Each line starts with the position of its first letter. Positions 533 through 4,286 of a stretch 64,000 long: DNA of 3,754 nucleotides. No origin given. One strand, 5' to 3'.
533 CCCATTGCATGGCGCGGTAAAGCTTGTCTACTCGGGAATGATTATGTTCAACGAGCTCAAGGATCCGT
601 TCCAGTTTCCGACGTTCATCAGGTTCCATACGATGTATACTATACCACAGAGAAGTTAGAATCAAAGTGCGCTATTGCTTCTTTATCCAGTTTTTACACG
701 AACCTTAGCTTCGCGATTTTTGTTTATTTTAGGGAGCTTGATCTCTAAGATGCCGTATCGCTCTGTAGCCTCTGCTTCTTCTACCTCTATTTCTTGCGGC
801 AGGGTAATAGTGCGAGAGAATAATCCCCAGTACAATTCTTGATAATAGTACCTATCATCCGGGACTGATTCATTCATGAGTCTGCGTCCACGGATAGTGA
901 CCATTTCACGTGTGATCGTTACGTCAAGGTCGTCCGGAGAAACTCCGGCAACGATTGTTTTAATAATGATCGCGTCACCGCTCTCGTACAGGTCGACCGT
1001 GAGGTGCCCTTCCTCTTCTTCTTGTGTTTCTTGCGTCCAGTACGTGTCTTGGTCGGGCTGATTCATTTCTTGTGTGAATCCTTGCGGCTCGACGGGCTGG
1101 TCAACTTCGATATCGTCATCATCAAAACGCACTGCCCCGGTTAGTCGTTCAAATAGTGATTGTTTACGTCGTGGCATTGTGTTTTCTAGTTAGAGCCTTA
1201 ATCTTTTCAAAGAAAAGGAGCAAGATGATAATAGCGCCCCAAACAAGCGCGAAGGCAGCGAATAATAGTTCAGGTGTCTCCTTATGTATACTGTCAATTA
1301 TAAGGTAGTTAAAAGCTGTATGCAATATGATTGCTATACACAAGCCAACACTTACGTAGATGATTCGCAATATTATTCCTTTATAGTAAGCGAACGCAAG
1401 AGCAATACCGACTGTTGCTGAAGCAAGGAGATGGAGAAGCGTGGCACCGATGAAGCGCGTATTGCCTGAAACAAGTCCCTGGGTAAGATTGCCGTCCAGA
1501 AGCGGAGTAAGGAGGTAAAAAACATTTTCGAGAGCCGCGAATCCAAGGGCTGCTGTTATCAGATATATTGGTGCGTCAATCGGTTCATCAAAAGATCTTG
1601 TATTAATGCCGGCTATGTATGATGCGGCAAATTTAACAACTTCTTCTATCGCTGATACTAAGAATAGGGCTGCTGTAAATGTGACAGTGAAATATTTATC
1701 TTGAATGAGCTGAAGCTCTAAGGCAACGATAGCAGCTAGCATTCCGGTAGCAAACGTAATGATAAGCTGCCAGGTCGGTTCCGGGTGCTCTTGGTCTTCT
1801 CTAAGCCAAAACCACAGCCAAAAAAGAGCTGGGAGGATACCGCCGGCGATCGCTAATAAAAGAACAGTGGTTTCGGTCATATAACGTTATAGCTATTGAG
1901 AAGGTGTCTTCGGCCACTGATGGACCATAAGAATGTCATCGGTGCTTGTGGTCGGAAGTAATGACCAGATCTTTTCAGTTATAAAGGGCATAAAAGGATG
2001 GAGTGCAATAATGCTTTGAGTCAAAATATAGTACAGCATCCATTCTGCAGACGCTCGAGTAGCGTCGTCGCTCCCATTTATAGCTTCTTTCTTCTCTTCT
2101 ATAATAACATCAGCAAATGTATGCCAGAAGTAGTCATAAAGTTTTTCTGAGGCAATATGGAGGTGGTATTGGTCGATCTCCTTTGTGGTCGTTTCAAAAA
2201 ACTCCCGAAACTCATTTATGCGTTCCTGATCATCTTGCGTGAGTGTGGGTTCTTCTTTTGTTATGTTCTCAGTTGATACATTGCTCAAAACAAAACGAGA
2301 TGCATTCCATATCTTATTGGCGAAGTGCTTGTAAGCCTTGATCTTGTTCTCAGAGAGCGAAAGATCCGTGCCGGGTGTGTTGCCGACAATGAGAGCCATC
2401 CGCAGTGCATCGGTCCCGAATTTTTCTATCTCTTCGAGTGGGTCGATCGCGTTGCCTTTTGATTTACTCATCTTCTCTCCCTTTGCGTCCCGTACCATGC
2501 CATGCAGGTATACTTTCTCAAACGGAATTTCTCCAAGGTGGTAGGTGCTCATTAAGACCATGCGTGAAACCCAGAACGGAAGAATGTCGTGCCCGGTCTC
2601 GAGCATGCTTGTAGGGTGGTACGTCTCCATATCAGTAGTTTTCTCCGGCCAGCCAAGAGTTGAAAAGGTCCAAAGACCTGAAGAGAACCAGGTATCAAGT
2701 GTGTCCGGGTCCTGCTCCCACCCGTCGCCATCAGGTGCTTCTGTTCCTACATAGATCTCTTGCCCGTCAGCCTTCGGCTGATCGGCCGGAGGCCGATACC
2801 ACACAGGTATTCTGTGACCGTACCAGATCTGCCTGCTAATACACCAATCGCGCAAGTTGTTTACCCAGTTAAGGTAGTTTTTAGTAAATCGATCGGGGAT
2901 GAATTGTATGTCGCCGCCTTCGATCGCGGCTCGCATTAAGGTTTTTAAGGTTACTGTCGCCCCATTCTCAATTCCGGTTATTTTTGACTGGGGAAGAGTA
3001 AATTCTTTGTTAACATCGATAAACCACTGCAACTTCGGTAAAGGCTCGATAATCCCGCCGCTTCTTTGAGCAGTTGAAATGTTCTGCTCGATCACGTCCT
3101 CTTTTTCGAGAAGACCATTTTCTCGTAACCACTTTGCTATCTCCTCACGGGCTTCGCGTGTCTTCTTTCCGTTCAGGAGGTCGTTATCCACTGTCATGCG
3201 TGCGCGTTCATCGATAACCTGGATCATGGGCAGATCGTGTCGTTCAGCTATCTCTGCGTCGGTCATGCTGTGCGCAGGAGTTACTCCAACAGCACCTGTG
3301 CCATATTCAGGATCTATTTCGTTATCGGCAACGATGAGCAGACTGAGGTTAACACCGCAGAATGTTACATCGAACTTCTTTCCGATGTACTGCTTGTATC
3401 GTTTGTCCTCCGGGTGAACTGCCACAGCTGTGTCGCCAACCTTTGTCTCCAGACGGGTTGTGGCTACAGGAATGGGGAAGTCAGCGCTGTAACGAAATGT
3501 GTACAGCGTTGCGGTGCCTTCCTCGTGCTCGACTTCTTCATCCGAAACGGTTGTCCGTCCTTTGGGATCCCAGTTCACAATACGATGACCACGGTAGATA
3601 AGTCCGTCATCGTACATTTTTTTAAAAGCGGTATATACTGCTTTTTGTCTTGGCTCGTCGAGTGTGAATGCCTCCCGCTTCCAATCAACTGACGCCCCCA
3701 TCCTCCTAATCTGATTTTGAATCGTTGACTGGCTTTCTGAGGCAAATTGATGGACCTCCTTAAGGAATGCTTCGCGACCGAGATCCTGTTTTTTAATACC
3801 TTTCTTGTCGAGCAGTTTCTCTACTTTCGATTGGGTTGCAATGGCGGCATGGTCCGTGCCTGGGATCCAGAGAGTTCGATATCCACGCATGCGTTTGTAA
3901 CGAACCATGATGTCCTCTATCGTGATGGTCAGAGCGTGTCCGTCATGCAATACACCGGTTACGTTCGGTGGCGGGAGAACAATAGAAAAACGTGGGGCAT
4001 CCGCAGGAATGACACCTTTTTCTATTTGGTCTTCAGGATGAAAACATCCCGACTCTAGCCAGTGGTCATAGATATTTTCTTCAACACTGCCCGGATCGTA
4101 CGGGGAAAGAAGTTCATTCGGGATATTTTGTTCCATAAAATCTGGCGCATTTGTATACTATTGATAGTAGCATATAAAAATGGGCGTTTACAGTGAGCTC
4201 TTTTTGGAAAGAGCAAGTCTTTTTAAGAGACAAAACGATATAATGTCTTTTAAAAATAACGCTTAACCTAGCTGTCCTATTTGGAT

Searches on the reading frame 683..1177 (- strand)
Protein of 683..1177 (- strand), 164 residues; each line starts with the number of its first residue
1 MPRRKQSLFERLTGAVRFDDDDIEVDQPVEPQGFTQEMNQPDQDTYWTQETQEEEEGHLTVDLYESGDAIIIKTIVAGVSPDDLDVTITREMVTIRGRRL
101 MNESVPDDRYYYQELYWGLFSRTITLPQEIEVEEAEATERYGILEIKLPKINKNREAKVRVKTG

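Call 8: search_protein_families(library=pfam, proteins=[window:683-1177:-], max_evalue=0.001)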
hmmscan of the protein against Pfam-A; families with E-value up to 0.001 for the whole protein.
window:683-1177:- (164 aa): 1 family
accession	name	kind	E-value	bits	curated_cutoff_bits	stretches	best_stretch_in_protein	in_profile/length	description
PF00011.27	HSP20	-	2.2e-14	53.8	20.8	1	65-159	4-96/102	Hsp20/alpha crystallin family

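Call 97: find_encoding_contigs(protein=window:683-1177:-, flank=10000, max_places=4)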
Protein window:683-1177:- (164 aa): 5 contigs read that carry it; 4 places shown.
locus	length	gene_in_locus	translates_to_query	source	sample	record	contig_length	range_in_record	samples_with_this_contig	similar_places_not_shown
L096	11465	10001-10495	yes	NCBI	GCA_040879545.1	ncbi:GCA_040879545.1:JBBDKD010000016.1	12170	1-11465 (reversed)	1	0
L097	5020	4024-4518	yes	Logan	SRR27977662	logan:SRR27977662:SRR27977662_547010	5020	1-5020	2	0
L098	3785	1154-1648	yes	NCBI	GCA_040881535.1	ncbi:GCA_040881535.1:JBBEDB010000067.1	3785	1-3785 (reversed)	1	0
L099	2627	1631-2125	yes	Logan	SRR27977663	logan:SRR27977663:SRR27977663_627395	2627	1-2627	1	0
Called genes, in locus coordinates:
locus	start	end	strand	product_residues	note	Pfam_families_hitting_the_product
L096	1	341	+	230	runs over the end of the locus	-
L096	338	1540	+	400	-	PF00814:TsaD, PF22521:HypF_C_2 (faint), PF00814:TsaD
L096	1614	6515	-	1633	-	PF22352:K319L-like_PKD (faint), PF18981:InlK_D3 (faint), PF00801:PKD (faint)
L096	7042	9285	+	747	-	PF00133:tRNA-synt_1, PF09334:tRNA-synt_1g, PF13603:tRNA-synt_1_2 (faint), PF09334:tRNA-synt_1g, PF08264:Anticodon_1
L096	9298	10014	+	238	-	PF13367:PrsW-protease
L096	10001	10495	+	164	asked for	PF00011:HSP20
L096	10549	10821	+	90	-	-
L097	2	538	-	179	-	?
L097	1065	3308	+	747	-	PF00133:tRNA-synt_1, PF09334:tRNA-synt_1g, PF13603:tRNA-synt_1_2 (faint), PF09334:tRNA-synt_1g, PF08264:Anticodon_1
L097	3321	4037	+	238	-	PF13367:PrsW-protease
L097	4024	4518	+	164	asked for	PF00011:HSP20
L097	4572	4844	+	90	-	-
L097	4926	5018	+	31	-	?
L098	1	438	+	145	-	PF08264:Anticodon_1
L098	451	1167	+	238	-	PF13367:PrsW-protease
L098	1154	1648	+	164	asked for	PF00011:HSP20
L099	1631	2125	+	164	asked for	PF00011:HSP20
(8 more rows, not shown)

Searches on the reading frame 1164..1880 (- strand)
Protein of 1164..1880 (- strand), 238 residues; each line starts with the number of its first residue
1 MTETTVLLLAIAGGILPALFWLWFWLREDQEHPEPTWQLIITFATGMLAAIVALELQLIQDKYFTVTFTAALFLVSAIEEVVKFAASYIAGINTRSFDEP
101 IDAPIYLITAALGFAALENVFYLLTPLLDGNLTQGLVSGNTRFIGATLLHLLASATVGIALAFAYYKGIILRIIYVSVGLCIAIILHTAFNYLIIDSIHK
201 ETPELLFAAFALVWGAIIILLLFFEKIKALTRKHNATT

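Call 8: search_protein_families(library=pfam, proteins=[window:1164-1880:-], max_evalue=0.001)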
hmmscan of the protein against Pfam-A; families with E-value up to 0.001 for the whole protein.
window:1164-1880:- (238 aa): 1 family
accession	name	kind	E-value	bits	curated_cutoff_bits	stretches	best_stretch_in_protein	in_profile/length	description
PF13367.11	PrsW-protease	-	5.7e-25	88.4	23.5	1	34-210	1-184/196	PrsW family intramembrane metalloprotease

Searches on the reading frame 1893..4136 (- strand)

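Call 5: search_protein_families(library=pfam, proteins=[window:1893-4136:-], max_evalue=0.001)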
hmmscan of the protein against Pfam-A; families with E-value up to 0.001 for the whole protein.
window:1893-4136:- (747 aa): 5 families
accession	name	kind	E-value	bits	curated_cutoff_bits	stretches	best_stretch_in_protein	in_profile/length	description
PF00133.28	tRNA-synt_1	-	9e-125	417.1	22.7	1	22-594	2-413/414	tRNA synthetases class I (I, L, M and V)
PF08264.19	Anticodon_1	-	3e-22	79.5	25.1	1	637-745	2-108/148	Anticodon-binding domain of tRNA ligase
PF09334.17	tRNA-synt_1g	-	3.4e-21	75.9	20.1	2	413-600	206-372/391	tRNA synthetases class I (M)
PF13603.12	tRNA-synt_1_2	-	6e-07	29.6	25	1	276-314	108-146/185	Leucyl-tRNA synthetase, editing domain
PF01406.26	tRNA-synt_1e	-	0.00015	21.6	27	0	537-600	235-297/301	tRNA synthetases class I (C) catalytic domain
